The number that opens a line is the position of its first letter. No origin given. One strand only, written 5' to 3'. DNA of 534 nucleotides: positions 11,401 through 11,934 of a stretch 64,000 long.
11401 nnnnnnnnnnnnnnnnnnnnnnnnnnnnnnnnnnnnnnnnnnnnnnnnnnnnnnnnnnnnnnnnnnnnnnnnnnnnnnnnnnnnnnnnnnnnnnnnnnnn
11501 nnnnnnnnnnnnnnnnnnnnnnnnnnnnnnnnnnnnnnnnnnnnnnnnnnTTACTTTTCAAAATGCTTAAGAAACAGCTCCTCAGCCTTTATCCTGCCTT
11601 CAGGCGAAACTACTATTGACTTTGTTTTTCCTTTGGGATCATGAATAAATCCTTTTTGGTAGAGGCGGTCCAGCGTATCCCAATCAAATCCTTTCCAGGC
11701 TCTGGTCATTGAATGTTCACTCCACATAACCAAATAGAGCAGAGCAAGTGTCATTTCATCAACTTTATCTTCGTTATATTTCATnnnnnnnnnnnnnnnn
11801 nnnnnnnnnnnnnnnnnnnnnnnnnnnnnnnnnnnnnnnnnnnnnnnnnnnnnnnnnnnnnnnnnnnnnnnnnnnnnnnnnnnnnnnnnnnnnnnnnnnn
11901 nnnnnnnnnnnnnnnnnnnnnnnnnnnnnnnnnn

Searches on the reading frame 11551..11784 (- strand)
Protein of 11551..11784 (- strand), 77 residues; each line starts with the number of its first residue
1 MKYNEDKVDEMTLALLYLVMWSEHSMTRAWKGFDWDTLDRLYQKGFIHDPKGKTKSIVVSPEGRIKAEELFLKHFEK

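Call 11: search_protein_families(library=pfam, proteins=[window:11551-11784:-], max_evalue=0.01)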
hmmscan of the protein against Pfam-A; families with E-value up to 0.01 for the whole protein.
window:11551-11784:- (77 aa): 1 family
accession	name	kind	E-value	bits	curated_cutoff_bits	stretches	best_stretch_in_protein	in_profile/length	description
PF20008.5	DUF6429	-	1.8e-29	101.7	31.6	1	5-77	2-71/71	Domain of unknown function (DUF6429)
